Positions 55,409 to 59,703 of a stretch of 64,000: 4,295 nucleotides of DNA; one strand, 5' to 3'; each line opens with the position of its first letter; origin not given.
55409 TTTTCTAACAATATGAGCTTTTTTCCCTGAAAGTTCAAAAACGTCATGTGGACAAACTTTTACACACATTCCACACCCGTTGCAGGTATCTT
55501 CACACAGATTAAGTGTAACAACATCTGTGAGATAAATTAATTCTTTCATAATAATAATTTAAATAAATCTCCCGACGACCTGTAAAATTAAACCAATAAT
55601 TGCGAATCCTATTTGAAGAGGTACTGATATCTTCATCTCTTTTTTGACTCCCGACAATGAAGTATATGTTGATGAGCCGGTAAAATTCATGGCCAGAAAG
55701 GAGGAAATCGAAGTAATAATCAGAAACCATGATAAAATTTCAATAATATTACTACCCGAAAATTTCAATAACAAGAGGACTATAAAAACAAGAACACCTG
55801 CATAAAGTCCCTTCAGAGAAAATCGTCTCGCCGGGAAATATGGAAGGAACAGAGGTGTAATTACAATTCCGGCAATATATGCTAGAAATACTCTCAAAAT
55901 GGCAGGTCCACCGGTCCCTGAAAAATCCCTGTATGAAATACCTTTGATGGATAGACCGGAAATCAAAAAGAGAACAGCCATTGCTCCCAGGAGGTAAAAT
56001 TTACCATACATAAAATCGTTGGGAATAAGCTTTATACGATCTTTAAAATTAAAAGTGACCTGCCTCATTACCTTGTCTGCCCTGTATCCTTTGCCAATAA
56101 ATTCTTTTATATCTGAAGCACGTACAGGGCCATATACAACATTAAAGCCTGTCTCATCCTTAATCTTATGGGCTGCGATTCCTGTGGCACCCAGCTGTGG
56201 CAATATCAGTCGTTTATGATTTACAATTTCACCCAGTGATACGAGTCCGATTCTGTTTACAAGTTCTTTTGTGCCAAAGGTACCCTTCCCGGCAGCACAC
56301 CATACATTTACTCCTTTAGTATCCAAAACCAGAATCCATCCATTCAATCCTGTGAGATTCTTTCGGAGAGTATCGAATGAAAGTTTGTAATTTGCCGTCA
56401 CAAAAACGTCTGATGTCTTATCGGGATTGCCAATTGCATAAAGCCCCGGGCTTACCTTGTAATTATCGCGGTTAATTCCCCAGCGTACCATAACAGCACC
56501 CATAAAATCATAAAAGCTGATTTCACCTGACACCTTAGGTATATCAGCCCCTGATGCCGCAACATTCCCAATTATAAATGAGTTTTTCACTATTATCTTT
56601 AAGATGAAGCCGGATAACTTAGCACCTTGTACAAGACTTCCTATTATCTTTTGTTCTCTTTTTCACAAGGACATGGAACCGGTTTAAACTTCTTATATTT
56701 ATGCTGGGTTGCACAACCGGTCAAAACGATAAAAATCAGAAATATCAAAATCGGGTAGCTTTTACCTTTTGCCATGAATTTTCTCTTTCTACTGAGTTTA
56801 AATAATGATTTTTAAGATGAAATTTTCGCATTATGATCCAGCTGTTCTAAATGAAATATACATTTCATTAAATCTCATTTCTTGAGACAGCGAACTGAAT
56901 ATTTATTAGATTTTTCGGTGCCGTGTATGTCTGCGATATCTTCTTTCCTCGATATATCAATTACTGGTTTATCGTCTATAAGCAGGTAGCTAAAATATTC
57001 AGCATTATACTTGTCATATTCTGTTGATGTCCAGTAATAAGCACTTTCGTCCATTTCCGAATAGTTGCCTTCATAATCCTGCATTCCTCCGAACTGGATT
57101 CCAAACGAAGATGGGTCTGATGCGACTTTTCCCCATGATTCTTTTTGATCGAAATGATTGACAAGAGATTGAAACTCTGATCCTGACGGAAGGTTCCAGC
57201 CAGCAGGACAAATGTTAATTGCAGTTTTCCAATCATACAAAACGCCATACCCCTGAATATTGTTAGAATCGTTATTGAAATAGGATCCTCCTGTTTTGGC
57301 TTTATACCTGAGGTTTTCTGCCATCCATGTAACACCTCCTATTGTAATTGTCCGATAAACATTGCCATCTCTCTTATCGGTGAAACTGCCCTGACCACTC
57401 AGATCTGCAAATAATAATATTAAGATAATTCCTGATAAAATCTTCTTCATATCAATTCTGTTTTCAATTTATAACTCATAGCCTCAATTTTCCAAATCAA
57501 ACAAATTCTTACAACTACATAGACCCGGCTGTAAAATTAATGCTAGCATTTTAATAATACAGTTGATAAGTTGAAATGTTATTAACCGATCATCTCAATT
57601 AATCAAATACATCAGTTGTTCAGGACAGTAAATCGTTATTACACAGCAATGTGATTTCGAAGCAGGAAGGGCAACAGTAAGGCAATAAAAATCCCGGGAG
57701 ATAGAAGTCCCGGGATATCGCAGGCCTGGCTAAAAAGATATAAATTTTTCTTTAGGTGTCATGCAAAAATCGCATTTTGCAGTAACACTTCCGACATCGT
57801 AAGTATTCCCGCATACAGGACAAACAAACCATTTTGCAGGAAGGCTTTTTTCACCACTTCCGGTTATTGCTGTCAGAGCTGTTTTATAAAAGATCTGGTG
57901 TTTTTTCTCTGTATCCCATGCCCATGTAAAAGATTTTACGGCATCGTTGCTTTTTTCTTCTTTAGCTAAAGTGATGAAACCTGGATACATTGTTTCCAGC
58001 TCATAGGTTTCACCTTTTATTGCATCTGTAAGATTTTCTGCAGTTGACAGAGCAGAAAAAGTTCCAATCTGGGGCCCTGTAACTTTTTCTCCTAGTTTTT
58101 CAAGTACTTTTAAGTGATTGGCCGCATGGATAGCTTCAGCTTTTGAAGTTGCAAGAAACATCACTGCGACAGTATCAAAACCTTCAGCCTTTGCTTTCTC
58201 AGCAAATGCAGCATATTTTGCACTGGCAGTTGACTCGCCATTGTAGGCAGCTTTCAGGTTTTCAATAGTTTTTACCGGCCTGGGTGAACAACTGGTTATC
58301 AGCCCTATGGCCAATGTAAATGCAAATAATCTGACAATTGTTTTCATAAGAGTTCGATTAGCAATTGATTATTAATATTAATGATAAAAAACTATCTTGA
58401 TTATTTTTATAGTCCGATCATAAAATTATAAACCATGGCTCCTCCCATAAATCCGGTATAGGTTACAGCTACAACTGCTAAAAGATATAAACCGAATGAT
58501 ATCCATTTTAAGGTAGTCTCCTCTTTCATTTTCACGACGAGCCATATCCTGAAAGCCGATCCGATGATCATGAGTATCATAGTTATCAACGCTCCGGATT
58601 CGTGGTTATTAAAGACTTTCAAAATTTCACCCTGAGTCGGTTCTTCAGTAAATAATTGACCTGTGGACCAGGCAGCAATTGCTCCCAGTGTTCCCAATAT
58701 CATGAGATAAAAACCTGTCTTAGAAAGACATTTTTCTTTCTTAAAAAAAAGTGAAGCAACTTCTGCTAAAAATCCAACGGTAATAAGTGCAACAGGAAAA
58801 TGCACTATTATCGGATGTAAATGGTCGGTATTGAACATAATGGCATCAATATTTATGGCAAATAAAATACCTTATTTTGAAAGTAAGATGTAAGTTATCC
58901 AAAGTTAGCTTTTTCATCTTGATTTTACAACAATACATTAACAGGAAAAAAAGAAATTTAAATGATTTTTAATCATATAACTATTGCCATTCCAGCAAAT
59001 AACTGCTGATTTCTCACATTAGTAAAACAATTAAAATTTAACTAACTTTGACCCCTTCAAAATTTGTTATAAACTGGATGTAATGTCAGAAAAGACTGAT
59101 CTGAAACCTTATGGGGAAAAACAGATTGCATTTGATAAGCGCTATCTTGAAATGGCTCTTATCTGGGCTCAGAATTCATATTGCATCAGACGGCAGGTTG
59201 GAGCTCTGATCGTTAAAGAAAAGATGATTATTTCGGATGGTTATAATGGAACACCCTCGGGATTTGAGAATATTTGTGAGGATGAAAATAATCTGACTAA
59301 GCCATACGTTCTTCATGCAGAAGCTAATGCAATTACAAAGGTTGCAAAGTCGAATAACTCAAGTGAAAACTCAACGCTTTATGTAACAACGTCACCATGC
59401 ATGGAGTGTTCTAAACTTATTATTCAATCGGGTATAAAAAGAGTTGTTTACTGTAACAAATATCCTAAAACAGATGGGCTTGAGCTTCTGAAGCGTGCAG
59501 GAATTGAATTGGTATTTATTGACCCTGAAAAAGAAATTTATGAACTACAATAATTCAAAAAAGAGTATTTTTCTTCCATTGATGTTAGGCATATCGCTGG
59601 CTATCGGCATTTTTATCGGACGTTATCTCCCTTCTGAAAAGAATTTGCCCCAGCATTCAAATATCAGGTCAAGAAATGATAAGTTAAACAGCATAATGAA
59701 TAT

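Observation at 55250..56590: Intact hgcA-hgcB mercury-methylation pair in a Bacteroidota context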

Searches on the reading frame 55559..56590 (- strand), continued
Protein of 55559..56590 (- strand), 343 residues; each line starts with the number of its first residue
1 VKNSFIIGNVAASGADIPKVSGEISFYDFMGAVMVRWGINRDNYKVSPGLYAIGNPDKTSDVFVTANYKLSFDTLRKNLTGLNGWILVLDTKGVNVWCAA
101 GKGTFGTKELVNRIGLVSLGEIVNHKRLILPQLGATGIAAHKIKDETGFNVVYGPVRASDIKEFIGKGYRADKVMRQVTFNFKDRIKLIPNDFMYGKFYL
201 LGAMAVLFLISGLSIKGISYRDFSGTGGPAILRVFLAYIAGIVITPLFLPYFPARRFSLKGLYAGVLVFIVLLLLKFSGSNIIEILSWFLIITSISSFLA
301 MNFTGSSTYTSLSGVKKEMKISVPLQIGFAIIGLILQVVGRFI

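Call 68: search_protein_representatives(protein=window:55559-56590:-)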
Query: 343 residues. Proteins with E-value up to 0.001 (for the whole library): 1742; up to 1e-10: 1166; up to 1e-30: 454. The best 150 are listed.
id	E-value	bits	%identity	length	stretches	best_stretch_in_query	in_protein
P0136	3.7e-140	483.3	64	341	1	1-342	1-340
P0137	2.3e-128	444.5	61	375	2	142-343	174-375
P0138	1.8e-109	382.4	53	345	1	6-343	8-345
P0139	7.1e-101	354.2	54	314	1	16-337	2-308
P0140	1.0e-98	347.1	51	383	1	4-343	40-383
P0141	3.5e-95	335.5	50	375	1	5-339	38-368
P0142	5.9e-94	331.4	47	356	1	5-342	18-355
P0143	3.9e-93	328.7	50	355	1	14-335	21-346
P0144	7.3e-91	321.3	46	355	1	2-340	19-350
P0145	7.0e-90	318.0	45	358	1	8-343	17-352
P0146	1.4e-89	317.0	48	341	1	5-339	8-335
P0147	1.4e-89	317.0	47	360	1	6-342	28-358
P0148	4.5e-89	315.4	47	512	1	6-343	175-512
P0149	7.0e-89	314.7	46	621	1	3-340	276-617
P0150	9.6e-89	314.3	45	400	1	5-341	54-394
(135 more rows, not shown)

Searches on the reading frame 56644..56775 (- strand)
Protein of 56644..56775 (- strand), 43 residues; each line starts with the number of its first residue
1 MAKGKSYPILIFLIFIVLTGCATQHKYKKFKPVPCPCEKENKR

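Call 20: search_protein_families(library=pfam, proteins=[window:56644-56775:-], max_evalue=0.01)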
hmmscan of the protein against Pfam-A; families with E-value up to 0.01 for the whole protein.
window:56644-56775:- (43 aa): 0 families

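Call 57: search_protein_families(library=ncbifam, proteins=[window:56644-56775:-], max_evalue=0.001)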
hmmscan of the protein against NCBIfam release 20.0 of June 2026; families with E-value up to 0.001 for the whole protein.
window:56644-56775:- (43 aa): 0 families

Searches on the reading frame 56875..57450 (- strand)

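Call 20: search_protein_families(library=pfam, proteins=[window:56875-57450:-], max_evalue=0.01)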
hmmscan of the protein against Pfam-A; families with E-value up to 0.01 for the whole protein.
window:56875-57450:- (191 aa): 2 families
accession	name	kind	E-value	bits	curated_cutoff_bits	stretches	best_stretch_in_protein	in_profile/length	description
PF09603.15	Fib_succ_major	-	3.6e-24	86.5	33.9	1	35-190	1-187/187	Fibrobacter succinogenes major domain (Fib_succ_major)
PF07603.17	Lcl_C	-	0.00021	22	34.9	1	74-188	24-115/117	Lcl C-terminal domain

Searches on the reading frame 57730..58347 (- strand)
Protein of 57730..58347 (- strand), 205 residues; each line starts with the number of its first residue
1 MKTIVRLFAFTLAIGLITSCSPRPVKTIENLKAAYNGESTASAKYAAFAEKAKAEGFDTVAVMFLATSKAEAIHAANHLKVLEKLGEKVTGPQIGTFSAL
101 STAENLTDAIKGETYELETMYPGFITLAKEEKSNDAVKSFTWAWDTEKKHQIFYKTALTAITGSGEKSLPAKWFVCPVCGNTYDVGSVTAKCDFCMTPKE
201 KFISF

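Call 20: search_protein_families(library=pfam, proteins=[window:57730-58347:-], max_evalue=0.01)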
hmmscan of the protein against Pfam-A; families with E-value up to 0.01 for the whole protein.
window:57730-58347:- (205 aa): 3 families
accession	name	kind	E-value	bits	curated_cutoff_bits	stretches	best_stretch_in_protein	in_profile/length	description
PF02915.23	Rubrerythrin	-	6.8e-27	94.9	22.8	1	29-157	1-136/137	Rubrerythrin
PF00210.30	Ferritin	-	1.4e-07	32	24.5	1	28-160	1-138/142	Ferritin-like domain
PF21349.2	RUBY_RBDX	-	0.00057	19.7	26.5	1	174-202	1-29/30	Rubrerythrin, rubredoxin-like domain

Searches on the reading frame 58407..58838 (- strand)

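Call 20: search_protein_families(library=pfam, proteins=[window:58407-58838:-], max_evalue=0.01)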
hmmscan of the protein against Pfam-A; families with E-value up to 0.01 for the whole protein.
window:58407-58838:- (143 aa): 1 family
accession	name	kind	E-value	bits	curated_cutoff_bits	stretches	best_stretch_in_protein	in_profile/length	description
PF09990.14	DUF2231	-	5.6e-17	62.6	26.4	1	7-142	4-136/139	Predicted membrane protein (DUF2231)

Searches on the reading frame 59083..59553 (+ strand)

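Call 20: search_protein_families(library=pfam, proteins=[window:59083-59553:+], max_evalue=0.01)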
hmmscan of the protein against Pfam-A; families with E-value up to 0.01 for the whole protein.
window:59083-59553:+ (156 aa): 11 families
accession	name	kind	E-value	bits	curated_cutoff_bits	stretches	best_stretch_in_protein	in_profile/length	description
PF00383.29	dCMP_cyt_deam_1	-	4.7e-25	87.9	25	1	18-124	4-101/102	Cytidine and deoxycytidylate deaminase zinc-binding region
PF14437.12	MafB19-deam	-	1.6e-19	70.6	27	1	29-130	14-106/142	MafB19-like deaminase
PF18750.7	SNAD4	-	2.1e-06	28.3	27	1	74-115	29-73/130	Secreted Novel AID/APOBEC-like Deaminase 4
PF18774.7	APOBEC4_like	-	1.1e-05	25.9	26.7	1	74-127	32-91/131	APOBEC4-like -AID/APOBEC-deaminase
PF08210.17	APOBEC_N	-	1.2e-05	25.9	25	1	76-115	45-87/170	APOBEC-like N-terminal domain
PF18772.7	APOBEC2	-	6.3e-05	23.5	26.8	1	76-115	50-91/175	APOBEC2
PF18778.7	NAD1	-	0.00011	22.8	27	1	73-115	50-92/175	Novel AID APOBEC clade 1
PF14439.12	Bd3614-deam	-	0.00011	22.6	38.5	1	72-125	30-90/113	Bd3614-like deaminase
PF18771.7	APOBEC3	-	0.0012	19.4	27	0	77-123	31-85/137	APOBEC3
PF18769.7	APOBEC1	-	0.0068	17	27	0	76-115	16-59/101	APOBEC1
PF18767.7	AID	-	0.0087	16.5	27.3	0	85-115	10-40/90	Activation induced deaminase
